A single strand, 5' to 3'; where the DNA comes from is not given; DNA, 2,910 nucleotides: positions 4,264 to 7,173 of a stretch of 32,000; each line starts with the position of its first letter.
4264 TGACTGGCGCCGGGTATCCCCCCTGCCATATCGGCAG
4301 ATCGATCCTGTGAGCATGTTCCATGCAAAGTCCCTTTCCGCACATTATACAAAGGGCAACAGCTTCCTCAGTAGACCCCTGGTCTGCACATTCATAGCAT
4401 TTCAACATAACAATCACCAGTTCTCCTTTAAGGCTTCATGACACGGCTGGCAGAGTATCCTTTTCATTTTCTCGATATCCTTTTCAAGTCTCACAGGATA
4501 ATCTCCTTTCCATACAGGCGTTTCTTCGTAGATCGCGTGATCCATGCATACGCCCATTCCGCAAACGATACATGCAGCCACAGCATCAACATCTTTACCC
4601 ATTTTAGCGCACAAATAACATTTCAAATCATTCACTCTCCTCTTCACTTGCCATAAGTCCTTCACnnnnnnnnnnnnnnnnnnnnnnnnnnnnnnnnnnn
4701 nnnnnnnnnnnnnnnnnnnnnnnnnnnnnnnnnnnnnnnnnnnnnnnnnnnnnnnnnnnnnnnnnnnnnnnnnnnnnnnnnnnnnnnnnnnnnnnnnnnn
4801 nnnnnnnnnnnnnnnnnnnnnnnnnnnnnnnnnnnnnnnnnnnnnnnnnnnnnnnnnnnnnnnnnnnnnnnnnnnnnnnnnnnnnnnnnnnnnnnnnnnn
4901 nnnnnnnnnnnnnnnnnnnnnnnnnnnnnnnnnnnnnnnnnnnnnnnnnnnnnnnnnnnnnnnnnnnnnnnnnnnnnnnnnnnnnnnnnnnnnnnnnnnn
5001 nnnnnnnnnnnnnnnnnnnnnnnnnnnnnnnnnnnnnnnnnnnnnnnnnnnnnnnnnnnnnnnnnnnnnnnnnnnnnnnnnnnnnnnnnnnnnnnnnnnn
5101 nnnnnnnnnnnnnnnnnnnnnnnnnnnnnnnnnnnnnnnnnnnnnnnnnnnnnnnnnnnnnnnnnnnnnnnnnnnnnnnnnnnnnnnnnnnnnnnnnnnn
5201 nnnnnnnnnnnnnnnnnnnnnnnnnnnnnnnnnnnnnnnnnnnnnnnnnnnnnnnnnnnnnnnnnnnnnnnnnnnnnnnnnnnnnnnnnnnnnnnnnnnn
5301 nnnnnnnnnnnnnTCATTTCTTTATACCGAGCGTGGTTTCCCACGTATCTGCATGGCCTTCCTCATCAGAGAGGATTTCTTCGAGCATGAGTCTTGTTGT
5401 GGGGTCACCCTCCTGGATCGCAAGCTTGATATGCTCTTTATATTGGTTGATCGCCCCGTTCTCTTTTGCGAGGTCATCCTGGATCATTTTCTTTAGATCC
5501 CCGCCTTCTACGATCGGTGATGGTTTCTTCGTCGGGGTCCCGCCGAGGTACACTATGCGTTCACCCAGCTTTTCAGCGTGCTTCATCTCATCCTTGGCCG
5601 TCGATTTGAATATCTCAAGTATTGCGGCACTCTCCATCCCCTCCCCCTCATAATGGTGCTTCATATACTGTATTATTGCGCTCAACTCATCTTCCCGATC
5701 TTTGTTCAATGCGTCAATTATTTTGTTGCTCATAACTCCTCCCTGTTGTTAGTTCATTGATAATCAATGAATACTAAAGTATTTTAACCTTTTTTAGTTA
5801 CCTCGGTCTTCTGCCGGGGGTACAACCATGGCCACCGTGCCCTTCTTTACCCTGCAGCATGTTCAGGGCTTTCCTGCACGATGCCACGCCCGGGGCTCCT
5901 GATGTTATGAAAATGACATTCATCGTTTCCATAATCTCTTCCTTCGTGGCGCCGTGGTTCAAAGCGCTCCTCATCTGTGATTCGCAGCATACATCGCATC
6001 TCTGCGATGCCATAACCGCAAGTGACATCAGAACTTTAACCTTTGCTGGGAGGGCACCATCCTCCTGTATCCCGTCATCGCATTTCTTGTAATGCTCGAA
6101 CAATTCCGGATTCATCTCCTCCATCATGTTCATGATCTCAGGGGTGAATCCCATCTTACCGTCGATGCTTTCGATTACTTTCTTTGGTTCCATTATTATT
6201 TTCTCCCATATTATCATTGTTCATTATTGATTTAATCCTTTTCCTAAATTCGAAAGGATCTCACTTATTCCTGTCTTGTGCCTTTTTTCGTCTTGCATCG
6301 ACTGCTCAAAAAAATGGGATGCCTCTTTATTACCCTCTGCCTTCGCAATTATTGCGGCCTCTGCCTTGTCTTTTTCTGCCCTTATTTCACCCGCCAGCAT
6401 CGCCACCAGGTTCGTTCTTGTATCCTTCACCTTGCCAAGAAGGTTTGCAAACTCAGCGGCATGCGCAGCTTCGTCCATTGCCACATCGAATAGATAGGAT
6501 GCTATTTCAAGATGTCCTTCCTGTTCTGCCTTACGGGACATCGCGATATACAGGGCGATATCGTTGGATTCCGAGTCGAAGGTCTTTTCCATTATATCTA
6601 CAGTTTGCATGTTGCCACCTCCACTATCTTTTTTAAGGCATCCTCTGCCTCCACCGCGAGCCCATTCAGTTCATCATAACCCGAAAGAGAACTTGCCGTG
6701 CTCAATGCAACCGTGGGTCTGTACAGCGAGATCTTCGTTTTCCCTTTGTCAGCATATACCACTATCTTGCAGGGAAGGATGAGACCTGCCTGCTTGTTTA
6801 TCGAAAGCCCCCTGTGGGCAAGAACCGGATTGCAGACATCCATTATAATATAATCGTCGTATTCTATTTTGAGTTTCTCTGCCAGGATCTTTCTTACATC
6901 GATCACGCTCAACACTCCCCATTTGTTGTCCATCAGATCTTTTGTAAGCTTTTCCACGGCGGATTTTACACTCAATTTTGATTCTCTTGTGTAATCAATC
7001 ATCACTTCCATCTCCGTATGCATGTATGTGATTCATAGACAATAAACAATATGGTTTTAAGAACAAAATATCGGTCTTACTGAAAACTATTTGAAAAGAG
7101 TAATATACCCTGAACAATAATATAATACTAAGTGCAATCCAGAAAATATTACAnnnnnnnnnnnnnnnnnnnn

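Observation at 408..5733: McrC hard-wired into an operon with a 2-oxoacid:ferredoxin oxidoreductase, a ferredoxin:disulfide-reductase-rubredoxin fusion, a glutaredoxin-like protein and a bacterioferritin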

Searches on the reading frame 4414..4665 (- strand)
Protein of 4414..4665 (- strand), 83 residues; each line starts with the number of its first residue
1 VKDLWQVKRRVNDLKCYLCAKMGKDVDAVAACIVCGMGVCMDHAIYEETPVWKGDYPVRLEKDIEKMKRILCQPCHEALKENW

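Call 3: search_protein_families(library=pfam, proteins=[window:4414-4665:-], max_evalue=0.01)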
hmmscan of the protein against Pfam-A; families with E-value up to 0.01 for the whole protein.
window:4414-4665:- (83 aa): 1 family
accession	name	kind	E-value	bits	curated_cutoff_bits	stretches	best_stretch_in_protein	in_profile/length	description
PF09947.15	DUF2180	-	2.3e-31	108.2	22.2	1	14-81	1-68/68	Uncharacterized protein conserved in archaea (DUF2180)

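Call 4: search_protein_families(library=ncbifam, proteins=[window:4414-4665:-], max_evalue=0.01)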
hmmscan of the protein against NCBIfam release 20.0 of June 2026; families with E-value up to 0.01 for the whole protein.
window:4414-4665:- (83 aa): 1 family
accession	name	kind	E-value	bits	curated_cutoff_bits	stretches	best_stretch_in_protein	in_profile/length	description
NF041671.1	peri_hyde_PaoC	equivalog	0.0037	15.7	1180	1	29-69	693-733/735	aldehyde oxidoreductase molybdenum-binding subunit PaoC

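Call 27: search_solved_structures(query=window:4414-4635:-, max_evalue=10)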
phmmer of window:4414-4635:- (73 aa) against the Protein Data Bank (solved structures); distinct sequences matched with E-value up to 10: 4.
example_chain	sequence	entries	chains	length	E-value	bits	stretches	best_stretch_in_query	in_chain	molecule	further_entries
5g5h_C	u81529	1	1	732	0.27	14.8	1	20-58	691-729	Aldehyde oxidoreductase molybdenum-binding subunit PaoC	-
5g5g_C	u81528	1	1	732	0.27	14.8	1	20-58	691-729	PUTATIVE XANTHINE DEHYDROGENASE YAGS FAD-BINDING SUBUNIT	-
1wf6_A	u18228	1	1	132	1.2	12.8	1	4-52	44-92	Similar to S.pombe -rad4+/cut5+product (A40727)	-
8fjg_A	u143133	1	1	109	3.9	11.2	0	37-71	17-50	H12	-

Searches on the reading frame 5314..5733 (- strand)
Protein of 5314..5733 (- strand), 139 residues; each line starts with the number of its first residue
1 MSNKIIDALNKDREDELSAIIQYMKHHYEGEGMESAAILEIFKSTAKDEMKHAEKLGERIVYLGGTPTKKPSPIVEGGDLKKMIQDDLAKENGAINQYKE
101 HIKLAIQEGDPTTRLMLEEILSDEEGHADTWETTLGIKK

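Call 3: search_protein_families(library=pfam, proteins=[window:5314-5733:-], max_evalue=0.01)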
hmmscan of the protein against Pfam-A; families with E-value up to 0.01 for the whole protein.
window:5314-5733:- (139 aa): 5 families
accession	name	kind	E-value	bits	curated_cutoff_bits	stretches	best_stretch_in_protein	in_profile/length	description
PF00210.30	Ferritin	-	2.2e-30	105.9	24.5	1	6-136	1-137/142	Ferritin-like domain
PF02915.23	Rubrerythrin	-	1.1e-06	29.5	22.8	1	33-131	26-133/137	Rubrerythrin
PF13668.12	Ferritin_2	-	0.0011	19.5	24.7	0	107-136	35-65/138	Ferritin-like domain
PF03232.19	COQ7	-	0.0028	17.8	23.5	0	80-135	3-56/169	Ubiquinone biosynthesis protein COQ7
PF09537.16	DUF2383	-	0.0034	18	30.8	0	31-72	25-66/111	Domain of unknown function (DUF2383)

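Call 4: search_protein_families(library=ncbifam, proteins=[window:5314-5733:-], max_evalue=0.01)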
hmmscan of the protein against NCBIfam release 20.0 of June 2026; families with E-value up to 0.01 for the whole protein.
window:5314-5733:- (139 aa): 9 families
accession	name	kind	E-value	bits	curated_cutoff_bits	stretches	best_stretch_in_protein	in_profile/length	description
TIGR00754.1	bfr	equivalog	1.8e-20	73.5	125.55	1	4-136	6-139/157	bacterioferritin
NF041388.1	DNAstvprot_Halo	equivalog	9.4e-18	64.7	170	1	2-135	21-164/171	DNA starvation/stationary phase protection protein DpsA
NF052461.1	DNAProtecDpsACyan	equivalog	7.4e-13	48.5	300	1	5-128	28-161/176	DNA starvation/stress protection protein DpsA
NF058679.1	EncB_fam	subfamily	4.2e-07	30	90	1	79-129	20-67/117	encapsulin nanocompartment ferritin-likeEncB family encapsulin nanocompartment ferritin-like cargo protein cargo protein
NF009990.0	PRK13456.1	equivalog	3.1e-06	26.9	158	1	3-131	21-159/188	DNA protection protein DPS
NF040955.1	Arch_DPS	equivalog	9.1e-06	25.4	250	0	3-66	16-79/177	DNA protection during starvation protein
TIGR04535.1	ferrit_encaps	subfamily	7.1e-05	22.7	125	0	79-128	14-59/114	encapsulin-associated ferritin-like protein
NF045767.1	RuberyRbr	equivalog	0.0018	18.4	200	1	36-132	40-139/194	rubrerythrin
NF006975.0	PRK09448.1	equivalog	0.0018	18.3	114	1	3-81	27-105/168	DNA starvation/stationary phase protection protein Dps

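Call 70: search_solved_structures(query=window:5314-5733:-, max_evalue=0.00001, show_alignments=1)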
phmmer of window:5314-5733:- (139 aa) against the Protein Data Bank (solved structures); distinct sequences matched with E-value up to 0.00001: 65 (the best 60 are shown).
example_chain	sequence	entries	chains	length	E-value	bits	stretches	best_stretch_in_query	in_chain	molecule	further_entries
9qq4_A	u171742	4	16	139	1.4e-75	254.9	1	1-139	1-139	Bacterioferritin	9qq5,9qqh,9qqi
1nf4_A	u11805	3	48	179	5.4e-21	78.4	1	4-133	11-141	bacterioferritin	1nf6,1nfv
8w1d_A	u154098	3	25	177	9.9e-19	71.1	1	5-131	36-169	DPS-LIKE PROTEIN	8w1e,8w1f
4am2_A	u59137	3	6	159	1.2e-16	64.4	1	3-136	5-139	BACTERIOFERRITIN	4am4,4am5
3gvy_A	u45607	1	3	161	1.8e-16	63.7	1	4-136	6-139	Bacterioferritin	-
26rv_A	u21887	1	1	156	4.2e-16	62.6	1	4-136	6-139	Bacterioferritin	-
9gzu_A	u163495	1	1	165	1e-15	61.3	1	4-136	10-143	Bacterioferritin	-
8sqo_A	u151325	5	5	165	1e-15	61.3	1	4-136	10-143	Bacterioferritin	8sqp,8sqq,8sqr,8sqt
3fvb_A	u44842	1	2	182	1.3e-15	61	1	4-136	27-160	Bacterioferritin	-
4cvt_A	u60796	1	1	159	1.4e-15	60.8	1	3-136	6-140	BACTERIOFERRITIN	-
4xks_A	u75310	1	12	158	1.5e-15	60.8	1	3-136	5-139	Bacterioferritin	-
3ghq_A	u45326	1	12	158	1.6e-15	60.7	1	3-136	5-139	Bacterioferritin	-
4cvs_A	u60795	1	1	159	1.7e-15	60.6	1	3-136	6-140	BACTERIOFERRITIN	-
1bcf_A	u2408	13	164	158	1.8e-15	60.5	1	3-136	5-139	BACTERIOFERRITIN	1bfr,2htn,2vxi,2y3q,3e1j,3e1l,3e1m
4xkt_A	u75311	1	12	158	1.8e-15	60.5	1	3-136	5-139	Bacterioferritin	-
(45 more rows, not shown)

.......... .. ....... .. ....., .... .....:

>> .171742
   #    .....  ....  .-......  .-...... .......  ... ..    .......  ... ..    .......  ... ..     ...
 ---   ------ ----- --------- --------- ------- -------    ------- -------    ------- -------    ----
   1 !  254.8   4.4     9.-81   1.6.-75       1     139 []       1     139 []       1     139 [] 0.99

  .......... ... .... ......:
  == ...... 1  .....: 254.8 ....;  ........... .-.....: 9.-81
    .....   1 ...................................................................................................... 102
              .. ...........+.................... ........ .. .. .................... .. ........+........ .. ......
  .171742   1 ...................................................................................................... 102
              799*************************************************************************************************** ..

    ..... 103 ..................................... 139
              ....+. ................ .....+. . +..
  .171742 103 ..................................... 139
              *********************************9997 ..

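Call 79: predict_structure(protein=window:5314-5733:-)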
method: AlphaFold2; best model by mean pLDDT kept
length: 139 residues; sequences in the alignment: 1
mean_pLDDT: 53.7   pTM: 0.35
mean pLDDT of the five models: 53.7, 47.2, 46.6, 45.9, 39.3
residues with pLDDT >= 90: 0; 70-90: 7; 50-70: 84; < 50: 48
segments of 3 or more residues with pLDDT < 50: 1-10, 59-75, 131-139
pLDDT, mean of each block of 10 residues (from residue 1): 44 56 53 50 54 51 42 48 58 63 70 66 58 40
secondary structure, 60 per line:
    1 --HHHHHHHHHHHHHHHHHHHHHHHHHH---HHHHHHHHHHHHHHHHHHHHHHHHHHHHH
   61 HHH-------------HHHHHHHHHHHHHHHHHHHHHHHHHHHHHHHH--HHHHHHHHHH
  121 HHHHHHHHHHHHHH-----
elements in order: H3-28 H32-63 H77-108 H111-134

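Call 82: fold_search(model_id=the predicted structure, library=pdb)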
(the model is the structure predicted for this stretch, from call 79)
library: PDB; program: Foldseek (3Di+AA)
matches with E <= 10: 64; with E <= 0.001: 1
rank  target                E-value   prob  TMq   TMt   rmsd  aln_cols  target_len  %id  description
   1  9qq4_A                1.2e-08  1.00  0.30  0.30  20.1       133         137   88  Mini-bacterioferritin from Candidatus Methanoperedens species BLZ2 as isolated form at 1.07-A resolution (released 2026-04-01)
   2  4cvp                  1.0e-01  0.69  0.31  0.29  20.3       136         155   36  Structure of Apobacterioferritin (released 2014-08-20)
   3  3gvy_A                1.0e-01  0.66  0.31  0.28  19.9       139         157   32  Crystal structure of bacterioferritin from R.sphaeroides (released 2009-12-22)
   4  2vxi_A                1.1e-01  0.66  0.31  0.28  20.1       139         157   36  The binding of heme and zinc in Escherichia coli Bacterioferritin (released 2008-11-04)
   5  4xku_A                1.3e-01  0.63  0.31  0.28  20.1       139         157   35  E coli BFR variant Y114F (released 2015-12-16)
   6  4xkt_A                1.4e-01  0.60  0.31  0.28  20.0       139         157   35  E coli BFR variant Y149F (released 2015-12-16)
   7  3e1q_A                3.0e-01  0.44  0.31  0.28  20.0       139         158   35  Crystal structure of W133F variant E. coli Bacterioferritn with iron. (released 2009-08-18)
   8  2qqy                  3.2e-01  0.41  0.30  0.30  19.9       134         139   29  Crystal structure of ferritin like, diiron-carboxylate proteins from Bacillus anthracis str. Ames (released 2007-08-14)
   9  6n63                  3.4e-01  0.93  0.55  0.54   6.0       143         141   15  Crystal structure of an Iron binding protein (released 2019-07-17)
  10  8sqr                  3.6e-01  0.38  0.31  0.28  19.8       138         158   30  Crystal Structure of Bacterioferritin (Bfr) from Brucella abortus (iron bound, F16L mutant) (released 2023-05-17)
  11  4u3g_A                3.8e-01  0.38  0.31  0.28  19.8       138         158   35  Crystal structure of Escherichia coli bacterioferritin mutant D132F (released 2014-12-24)
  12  7y6f_C                3.8e-01  0.33  0.29  0.27  20.3       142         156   28  Cryo-EM structure of Apo form of ScBfr (released 2023-07-05)
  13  9h1u_B                8.7e-01  0.25  0.31  0.29  20.0       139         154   29  Cryo-EM structure of Heterooligomeric Bacterioferritin (released 2025-10-29)
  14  6k3o_F                1.0e+00  0.21  0.31  0.28  19.8       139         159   32  Cryo-EM structure of Apo-bacterioferritin from Streptomyces coelicolor (released 2021-02-03)
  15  2cf7_E                1.0e+00  0.18  0.32  0.30  20.5       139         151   19  Asp74Ala mutant crystal structure for Dps-like peroxide resistance protein Dpr from Streptococcus suis. (released 2006-09-28)
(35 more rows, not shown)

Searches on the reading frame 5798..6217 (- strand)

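Call 3: search_protein_families(library=pfam, proteins=[window:5798-6217:-], max_evalue=0.01)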
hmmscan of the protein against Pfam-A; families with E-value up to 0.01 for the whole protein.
window:5798-6217:- (139 aa): 1 family
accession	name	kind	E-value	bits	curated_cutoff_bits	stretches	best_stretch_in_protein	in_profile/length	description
PF02627.25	CMD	-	5.3e-16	58.8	23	1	37-118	1-82/84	Carboxymuconolactone decarboxylase family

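Call 4: search_protein_families(library=ncbifam, proteins=[window:5798-6217:-], max_evalue=0.01)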
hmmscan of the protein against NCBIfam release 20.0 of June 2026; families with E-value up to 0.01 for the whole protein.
window:5798-6217:- (139 aa): 6 families
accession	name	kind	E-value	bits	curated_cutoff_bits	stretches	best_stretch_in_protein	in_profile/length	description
TIGR04169.1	perox_w_seleSAM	hypoth_equivalog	2.5e-10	40.4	120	1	31-110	14-94/109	arsenosugar biosynthesis-associated peroxidase-like protein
NF041537.1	ArsM_AhpD_UU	exception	2.5e-07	29.8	510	1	37-108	262-332/345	arsenite methyltransferase/AhpD domain selenoprotein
TIGR00778.1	ahpD_dom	domain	3.6e-05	23.2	27.8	1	54-99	1-46/51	alkylhydroperoxidase AhpD family core domain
NF045649.1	2X_seleno_MduS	exception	9.3e-05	21.6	380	1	38-101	233-296/338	methyltransferase domain-containing selenoprotein MduS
TIGR02425.1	decarb_PcaC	equivalog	0.00053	20.1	155.7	1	53-112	50-109/123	4-carboxymuconolactone decarboxylase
NF041047.1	GSU3128_fam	equivalog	0.00072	19.6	110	1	55-105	16-66/84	GSU3128 family (seleno)protein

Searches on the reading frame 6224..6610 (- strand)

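Call 55: search_protein_families(library=pfam, proteins=[window:6224-6610:-], max_evalue=0.001)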
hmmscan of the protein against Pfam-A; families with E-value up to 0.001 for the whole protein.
window:6224-6610:- (128 aa): 1 family
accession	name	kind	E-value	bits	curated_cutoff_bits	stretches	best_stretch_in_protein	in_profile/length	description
PF02915.23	Rubrerythrin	-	7.2e-12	46.3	22.8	1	5-113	1-131/137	Rubrerythrin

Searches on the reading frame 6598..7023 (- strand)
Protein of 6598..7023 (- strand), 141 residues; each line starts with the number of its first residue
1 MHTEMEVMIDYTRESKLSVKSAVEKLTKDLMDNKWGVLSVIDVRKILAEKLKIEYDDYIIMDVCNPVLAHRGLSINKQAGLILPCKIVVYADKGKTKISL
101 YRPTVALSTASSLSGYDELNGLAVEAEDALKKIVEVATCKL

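Call 55: search_protein_families(library=pfam, proteins=[window:6598-7023:-], max_evalue=0.001)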
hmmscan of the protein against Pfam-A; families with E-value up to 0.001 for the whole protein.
window:6598-7023:- (141 aa): 1 family
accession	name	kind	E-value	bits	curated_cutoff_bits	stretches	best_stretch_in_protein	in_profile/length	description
PF03625.19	DUF302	-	1.1e-18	67.3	23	1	41-103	1-63/63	Domain of unknown function DUF302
